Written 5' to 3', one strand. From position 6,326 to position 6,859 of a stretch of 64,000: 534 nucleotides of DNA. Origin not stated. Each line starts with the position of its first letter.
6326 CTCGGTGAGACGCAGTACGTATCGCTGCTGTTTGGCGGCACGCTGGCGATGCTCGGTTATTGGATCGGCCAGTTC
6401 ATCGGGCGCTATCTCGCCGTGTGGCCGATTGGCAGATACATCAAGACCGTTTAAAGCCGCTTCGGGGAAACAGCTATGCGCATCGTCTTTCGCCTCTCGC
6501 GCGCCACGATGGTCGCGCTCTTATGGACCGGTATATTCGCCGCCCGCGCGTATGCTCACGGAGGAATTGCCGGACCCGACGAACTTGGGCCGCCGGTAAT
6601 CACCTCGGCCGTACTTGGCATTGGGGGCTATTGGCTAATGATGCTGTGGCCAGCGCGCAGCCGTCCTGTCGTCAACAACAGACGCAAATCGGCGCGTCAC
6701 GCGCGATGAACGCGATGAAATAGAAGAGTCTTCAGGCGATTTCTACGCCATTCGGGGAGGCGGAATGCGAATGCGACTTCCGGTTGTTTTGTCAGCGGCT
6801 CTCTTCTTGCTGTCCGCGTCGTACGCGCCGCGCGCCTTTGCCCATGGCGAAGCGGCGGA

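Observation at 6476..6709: Fourth mini-gene inside the CuMMO operon encoding a signal peptide, N-terminal His and single-TM peptide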

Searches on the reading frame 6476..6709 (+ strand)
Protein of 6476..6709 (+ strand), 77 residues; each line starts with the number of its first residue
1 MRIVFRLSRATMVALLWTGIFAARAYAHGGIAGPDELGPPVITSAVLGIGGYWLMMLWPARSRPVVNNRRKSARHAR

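Call 3: search_protein_families(library=pfam, proteins=[window:6476-6709:+], max_evalue=0.1)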
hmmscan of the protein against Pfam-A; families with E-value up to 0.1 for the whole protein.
window:6476-6709:+ (77 aa): 0 families

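Call 4: search_protein_families(library=ncbifam, proteins=[window:6476-6709:+], max_evalue=0.1)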
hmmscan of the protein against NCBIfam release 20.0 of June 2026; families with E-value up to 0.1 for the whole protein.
window:6476-6709:+ (77 aa): 0 families

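Call 5: find_homologous_proteins(query=window:6476-6706:+, max_evalue=10)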
Query window:6476-6706:+ (77 aa): 152 proteins with E <= 10 among 152 candidates; the best 120 are listed.
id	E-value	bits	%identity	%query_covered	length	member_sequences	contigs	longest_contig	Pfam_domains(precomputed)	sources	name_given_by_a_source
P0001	7.1e-44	164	99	100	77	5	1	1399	-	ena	-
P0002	4.2e-43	162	97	100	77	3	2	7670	-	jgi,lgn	jgi:hypothetical protein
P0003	1.4e-36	141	88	96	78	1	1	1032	-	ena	-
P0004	1.4e-35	138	84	99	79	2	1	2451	-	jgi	jgi:hypothetical protein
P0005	1.8e-35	138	82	99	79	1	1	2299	-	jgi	jgi:hypothetical protein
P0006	2.8e-35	137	82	99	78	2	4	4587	-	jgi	jgi:hypothetical protein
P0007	1.2e-34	135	86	99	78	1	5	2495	-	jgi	jgi:hypothetical protein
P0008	1.6e-34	135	82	94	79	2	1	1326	-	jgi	jgi:hypothetical protein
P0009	3.9e-34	133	79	100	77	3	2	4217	-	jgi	jgi:hypothetical protein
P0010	1.1e-33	132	82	96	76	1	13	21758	-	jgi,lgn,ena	jgi:hypothetical protein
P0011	2.0e-33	131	79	99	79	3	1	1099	-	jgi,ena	jgi:hypothetical protein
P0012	6.1e-33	130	84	96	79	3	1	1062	-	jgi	jgi:hypothetical protein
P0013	1.3e-32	129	79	94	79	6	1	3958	-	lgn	-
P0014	1.5e-32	128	79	99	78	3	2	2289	-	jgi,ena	-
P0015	3.6e-32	127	78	99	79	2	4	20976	-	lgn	-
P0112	5.2e-20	88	62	82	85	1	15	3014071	-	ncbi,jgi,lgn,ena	-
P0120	3.6e-19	86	58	92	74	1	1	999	-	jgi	jgi:cation transporter-like permease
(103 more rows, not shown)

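Call 11: find_encoding_contigs(protein=P0112, flank=6000, max_places=3)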
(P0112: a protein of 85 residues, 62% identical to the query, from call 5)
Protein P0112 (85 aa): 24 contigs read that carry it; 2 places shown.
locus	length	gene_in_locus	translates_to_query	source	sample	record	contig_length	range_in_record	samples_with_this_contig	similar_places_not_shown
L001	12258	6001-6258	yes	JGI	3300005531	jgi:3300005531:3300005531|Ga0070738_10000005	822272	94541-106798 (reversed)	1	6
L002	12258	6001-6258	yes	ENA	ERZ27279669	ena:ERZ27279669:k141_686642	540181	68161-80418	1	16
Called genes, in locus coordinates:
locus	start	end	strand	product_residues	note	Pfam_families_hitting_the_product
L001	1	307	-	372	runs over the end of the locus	PF09312:SurA_N, PF13624:SurA_N_3 (weak), PF13145:Rotamase_2, PF13616:Rotamase_3, PF00639:Rotamase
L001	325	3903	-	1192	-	PF17757:UvrB_inter, PF02559:CarD_TRCF_RID, PF04851:ResIII, PF00270:DEAD, PF00271:Helicase_C, PF03461:TRCF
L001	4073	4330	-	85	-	-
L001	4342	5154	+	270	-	PF04896:AmoC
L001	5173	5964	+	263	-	PF02461:AMO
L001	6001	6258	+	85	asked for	-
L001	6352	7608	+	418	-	PF04744:Monooxygenase_B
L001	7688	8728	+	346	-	PF08240:ADH_N, PF00107:ADH_zinc_N, PF13602:ADH_zinc_N_2 (weak)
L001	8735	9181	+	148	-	PF00034:Cytochrom_C, PF13442:Cytochrome_CBB3 (faint)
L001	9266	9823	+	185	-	-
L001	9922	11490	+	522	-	PF01266:DAO (faint), PF01494:FAD_binding_3 (faint), PF00732:GMC_oxred_N, PF05199:GMC_oxred_C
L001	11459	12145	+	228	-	PF00578:AhpC-TSA, PF02630:SCO1-SenC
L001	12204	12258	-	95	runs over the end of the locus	PF04456:DUF503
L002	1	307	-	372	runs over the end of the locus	PF09312:SurA_N, PF13624:SurA_N_3 (weak), PF13145:Rotamase_2, PF13616:Rotamase_3, PF00639:Rotamase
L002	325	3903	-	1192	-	PF17757:UvrB_inter, PF02559:CarD_TRCF_RID, PF04851:ResIII, PF00270:DEAD, PF00271:Helicase_C, PF03461:TRCF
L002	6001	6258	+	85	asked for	-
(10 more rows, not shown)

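Call 12: find_encoding_contigs(protein=P0120, flank=6000, max_places=3)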
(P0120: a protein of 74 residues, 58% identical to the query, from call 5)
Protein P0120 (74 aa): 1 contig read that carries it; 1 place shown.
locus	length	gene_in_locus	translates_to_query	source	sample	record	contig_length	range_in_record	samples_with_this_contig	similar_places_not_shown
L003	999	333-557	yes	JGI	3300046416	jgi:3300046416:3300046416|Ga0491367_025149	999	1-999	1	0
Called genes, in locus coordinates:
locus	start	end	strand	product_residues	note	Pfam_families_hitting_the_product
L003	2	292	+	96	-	?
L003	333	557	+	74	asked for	-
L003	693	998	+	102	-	?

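Call 22: search_protein_representatives(alignment_id=A1)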
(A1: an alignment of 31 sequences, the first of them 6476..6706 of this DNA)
Query: 31 sequences, 78 profile positions. Proteins with E-value up to 0.001 (for the whole library): 90; up to 1e-10: 56; up to 1e-30: 1. The best 90 are listed.
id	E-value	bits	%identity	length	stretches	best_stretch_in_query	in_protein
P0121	6.2e-32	124.9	-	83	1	1-76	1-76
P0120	9.1e-29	114.8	-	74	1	2-71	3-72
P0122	4.0e-25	103.1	-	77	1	23-78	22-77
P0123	5.9e-22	92.9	-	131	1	5-69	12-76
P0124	8.0e-21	89.3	-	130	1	4-70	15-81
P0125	1.3e-20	88.7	-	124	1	10-71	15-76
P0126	1.3e-20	88.6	-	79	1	1-73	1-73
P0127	4.1e-20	87.0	-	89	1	12-70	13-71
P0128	7.1e-20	86.3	-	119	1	13-75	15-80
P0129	9.3e-20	85.9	-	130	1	3-68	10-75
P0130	1.2e-19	85.5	-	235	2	5-67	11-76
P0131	9.8e-19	82.6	-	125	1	5-68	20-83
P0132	1.2e-18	82.3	-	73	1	3-69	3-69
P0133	1.4e-18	82.2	-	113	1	7-67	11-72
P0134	2.5e-18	81.3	-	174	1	14-68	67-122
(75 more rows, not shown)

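Call 27: find_homologous_proteins(query=A2, max_evalue=1)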
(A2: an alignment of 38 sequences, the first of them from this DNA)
Query A2 (38 sequences) (67 aa, profile of the alignment): 307 proteins with E <= 1 among 1602 candidates; the best 120 are listed.
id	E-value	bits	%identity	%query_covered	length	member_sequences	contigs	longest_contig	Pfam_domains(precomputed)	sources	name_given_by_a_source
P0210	2.1e-24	103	50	93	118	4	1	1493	-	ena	-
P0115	5.1e-24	102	61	91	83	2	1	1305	-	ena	-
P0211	6.0e-24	101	55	82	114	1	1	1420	-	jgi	jgi:hypothetical protein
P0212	6.5e-24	101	61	91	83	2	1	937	-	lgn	-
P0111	8.3e-24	101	62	99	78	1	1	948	-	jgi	jgi:hypothetical protein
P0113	8.4e-24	101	64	91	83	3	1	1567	-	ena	-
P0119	1.5e-23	100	61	91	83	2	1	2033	-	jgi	jgi:hypothetical protein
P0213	1.6e-23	100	50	93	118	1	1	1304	-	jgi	-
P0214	1.6e-23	100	54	91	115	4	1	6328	-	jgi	jgi:hypothetical protein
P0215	2.2e-23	100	61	91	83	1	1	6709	-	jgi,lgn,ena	-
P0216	2.4e-23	99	54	85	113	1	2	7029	-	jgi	jgi:hypothetical protein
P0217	2.5e-23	99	52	81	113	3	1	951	-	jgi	jgi:hypothetical protein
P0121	2.9e-23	99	61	91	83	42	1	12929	-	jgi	jgi:hypothetical protein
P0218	3.1e-23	99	66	87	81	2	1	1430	-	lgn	-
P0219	3.1e-23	99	54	81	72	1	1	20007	-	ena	-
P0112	3.0e-21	93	63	90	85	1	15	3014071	-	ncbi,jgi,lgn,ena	-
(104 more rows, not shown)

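Call 41: search_solved_structures(query=window:6476-6706:+, max_evalue=10, show_alignments=3)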
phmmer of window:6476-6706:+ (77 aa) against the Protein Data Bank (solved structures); distinct sequences matched with E-value up to 10: 2.
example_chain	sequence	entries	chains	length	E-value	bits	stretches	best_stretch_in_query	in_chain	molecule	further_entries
4c97_A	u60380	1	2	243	0.78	13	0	12-54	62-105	CAS6A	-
4c8y_A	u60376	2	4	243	0.79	13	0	12-54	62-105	CRISPR-associated protein Cas6 C-terminal domain-containing protein | CAS6A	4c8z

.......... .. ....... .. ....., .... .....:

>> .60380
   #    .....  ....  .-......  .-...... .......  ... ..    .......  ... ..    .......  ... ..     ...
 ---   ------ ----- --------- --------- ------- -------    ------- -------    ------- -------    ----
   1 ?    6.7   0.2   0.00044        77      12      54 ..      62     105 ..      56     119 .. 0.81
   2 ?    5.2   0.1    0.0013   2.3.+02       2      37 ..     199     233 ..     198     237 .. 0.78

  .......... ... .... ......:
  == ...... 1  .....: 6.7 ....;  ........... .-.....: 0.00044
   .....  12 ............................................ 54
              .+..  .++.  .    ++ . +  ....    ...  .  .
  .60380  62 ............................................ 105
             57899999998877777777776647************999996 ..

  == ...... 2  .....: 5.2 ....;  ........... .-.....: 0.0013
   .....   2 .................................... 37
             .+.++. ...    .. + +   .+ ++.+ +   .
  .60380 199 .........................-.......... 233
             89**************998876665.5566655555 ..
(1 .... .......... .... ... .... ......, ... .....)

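Call 64: predict_structure(alignment_id=A1)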
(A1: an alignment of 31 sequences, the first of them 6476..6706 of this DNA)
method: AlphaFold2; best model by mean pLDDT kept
length: 77 residues; sequences in the alignment: 31
mean_pLDDT: 65.8   pTM: 0.32
mean pLDDT of the five models: 65.8, 65.4, 65.1, 62.6, 60.5
residues with pLDDT >= 90: 0; 70-90: 33; 50-70: 40; < 50: 4
segments of 3 or more residues with pLDDT < 50: none
pLDDT, mean of each block of 10 residues (from residue 1): 73 78 63 55 74 72 56 51
secondary structure, 60 per line:
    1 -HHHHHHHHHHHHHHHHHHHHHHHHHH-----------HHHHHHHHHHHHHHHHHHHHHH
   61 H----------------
elements in order: H2-27 H39-61

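Call 75: search_protein_families(library=phrogs, proteins=[window:6476-6706:+], max_evalue=1)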
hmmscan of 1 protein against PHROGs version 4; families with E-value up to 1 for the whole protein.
window:6476-6706:+ (77 aa): 0 families

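Call 76: search_solved_structures(query=A2, max_evalue=10, show_alignments=2)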
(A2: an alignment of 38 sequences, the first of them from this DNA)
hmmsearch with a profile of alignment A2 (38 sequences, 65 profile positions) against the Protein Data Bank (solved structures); distinct sequences matched with E-value up to 10: 1.
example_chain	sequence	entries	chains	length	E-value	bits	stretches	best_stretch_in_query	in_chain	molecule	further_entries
4b19_A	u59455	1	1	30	1.4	12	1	35-52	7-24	PEPA1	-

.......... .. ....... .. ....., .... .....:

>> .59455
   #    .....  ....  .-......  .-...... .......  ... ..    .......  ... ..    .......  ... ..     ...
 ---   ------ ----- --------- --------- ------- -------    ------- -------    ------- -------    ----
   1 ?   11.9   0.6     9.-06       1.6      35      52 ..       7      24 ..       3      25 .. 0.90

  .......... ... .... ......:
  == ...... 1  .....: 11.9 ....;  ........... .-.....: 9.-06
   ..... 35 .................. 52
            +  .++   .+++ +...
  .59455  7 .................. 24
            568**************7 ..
